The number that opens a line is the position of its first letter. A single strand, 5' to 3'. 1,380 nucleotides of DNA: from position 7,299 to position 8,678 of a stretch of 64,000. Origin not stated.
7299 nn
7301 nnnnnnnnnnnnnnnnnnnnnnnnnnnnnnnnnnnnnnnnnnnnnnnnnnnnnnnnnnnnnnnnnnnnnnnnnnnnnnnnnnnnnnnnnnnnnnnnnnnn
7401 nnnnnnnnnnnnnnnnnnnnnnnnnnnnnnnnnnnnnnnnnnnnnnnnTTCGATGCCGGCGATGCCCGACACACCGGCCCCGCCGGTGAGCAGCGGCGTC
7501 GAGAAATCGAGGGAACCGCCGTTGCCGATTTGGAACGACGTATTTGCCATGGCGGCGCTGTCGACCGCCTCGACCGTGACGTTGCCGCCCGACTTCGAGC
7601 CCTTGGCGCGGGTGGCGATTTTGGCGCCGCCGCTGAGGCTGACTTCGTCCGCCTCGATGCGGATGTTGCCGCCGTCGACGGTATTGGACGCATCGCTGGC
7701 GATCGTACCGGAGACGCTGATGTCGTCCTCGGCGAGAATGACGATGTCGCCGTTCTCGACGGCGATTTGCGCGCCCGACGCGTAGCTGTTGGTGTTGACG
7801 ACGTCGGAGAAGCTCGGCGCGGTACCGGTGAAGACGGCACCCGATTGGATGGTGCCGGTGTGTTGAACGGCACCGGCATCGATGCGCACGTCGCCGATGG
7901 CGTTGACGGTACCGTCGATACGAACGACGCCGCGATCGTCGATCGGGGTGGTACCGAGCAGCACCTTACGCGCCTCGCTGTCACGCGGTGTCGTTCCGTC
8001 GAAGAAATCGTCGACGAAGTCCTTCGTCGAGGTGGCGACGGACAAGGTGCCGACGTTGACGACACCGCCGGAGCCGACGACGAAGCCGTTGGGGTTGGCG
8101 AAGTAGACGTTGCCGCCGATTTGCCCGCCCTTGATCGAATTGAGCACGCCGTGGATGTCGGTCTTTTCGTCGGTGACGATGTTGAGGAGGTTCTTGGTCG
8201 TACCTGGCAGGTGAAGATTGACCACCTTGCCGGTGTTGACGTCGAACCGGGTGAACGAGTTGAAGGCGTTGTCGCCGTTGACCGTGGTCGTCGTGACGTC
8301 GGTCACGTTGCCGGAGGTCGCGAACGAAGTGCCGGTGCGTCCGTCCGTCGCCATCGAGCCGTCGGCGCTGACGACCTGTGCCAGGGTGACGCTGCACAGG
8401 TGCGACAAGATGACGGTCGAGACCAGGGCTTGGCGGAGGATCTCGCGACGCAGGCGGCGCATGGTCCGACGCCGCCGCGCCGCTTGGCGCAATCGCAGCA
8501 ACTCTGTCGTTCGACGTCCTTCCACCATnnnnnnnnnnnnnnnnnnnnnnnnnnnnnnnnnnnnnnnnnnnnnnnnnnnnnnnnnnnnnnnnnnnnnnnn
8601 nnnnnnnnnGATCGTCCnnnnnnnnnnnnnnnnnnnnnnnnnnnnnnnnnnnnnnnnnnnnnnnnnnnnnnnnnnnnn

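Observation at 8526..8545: G8 homopolymer abutting the tpsA start codon: candidate slipped-strand phase-variation switch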

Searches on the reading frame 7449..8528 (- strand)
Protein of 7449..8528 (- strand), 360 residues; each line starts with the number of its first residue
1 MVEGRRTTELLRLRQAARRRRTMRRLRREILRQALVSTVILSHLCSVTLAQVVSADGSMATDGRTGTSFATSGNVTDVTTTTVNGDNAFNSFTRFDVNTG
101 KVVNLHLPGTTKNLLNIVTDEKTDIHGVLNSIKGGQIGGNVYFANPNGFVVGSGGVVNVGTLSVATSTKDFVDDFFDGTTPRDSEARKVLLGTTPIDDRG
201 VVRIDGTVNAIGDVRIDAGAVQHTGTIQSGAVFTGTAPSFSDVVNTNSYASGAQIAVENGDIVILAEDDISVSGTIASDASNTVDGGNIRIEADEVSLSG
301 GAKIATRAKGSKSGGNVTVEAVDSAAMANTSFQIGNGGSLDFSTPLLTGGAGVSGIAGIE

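Call 58: find_related_loci(query=A2, collection=genome_contigs, flank=3000)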
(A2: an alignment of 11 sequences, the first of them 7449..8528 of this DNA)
Query A2 (360 aa) in genome_contigs; peptide patterns used: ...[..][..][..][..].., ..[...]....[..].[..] (x = any residue, [..] = any of these).
276 stretches matched a pattern; 216 encode a relative of the query (tblastn E <= 1e-3); the best 80 are kept; 80 distinct loci.
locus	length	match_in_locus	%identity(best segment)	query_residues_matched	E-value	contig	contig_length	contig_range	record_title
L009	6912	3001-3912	50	10-314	3e-86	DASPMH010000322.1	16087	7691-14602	MAG TPA_asm: Terriglobales bacterium isolate SMAG_U12087 k141_293203, whole genome shotgun sequence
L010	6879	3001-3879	48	29-325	7e-82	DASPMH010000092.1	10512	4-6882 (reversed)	MAG TPA_asm: Terriglobales bacterium isolate SMAG_U12087 k141_316132, whole genome shotgun sequence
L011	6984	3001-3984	43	18-343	9e-75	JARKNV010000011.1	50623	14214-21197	MAG: Selenomonadales bacterium isolate D110_maxbin.017 k141_179408, whole genome shotgun sequence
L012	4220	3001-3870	44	20-315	4e-74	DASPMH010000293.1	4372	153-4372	MAG TPA_asm: Terriglobales bacterium isolate SMAG_U12087 k141_447406, whole genome shotgun sequence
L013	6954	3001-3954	44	15-328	1e-73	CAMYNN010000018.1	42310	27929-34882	MAG: Thermodesulfovibrionia bacterium isolate FO_M_Nitrospinota_07.1 genome assembly, contig: scaffold_493, whole genome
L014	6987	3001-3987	45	20-343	3e-73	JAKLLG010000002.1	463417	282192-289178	MAG: Rhodocyclaceae bacterium isolate MAG.136 MAG.136-scaffold_7, whole genome shotgun sequence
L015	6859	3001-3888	45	18-317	2e-73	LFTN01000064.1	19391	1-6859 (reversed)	MAG: Clostridiales bacterium DTU087 scaffold6052, whole genome shotgun sequence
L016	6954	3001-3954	44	9-329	2e-72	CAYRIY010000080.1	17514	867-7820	MAG TPA_asm: uncultured Clostridia bacterium isolate SRP268622_co1_581 genome assembly, contig: NODE_7085_length_17514_c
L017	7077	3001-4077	41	1-351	6e-72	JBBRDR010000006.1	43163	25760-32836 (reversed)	MAG: Burkholderiales bacterium isolate Co_metawrap_2464 Cmw_2464_k141_1321300_length_43163_cov_10.9991, whole genome sho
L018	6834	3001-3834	47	39-308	3e-71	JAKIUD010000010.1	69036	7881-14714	MAG: Desulfuromusa sp. isolate D100SM.bin.1 NODE_174_length_69036_cov_5.236573, whole genome shotgun sequence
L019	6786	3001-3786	50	63-321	1e-69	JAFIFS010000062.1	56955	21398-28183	MAG: Chromatiales bacterium isolate coassembly_bin.65 k141_88036, whole genome shotgun sequence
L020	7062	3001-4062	41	4-351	7e-69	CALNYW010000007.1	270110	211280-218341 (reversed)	MAG: uncultured Gammaproteobacteria bacterium isolate HOU_bin.0085 genome assembly, contig: contig_16544, whole genome s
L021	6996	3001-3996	42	24-358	9e-69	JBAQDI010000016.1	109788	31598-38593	MAG: Azonexus sp. isolate MFD03280_ilm_asm_bin15 k127_118649, whole genome shotgun sequence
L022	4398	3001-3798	52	59-321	3e-68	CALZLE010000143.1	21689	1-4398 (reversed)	MAG: uncultured Desulfuromonadales bacterium isolate FO_M_Desulfobacterota_23 genome assembly, contig: k127_48241, whole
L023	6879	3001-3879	47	61-343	6e-68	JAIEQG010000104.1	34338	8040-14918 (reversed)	MAG: Burkholderiales bacterium isolate co.spades.DASTOOL.2.5kb_123 c_000000441140, whole genome shotgun sequence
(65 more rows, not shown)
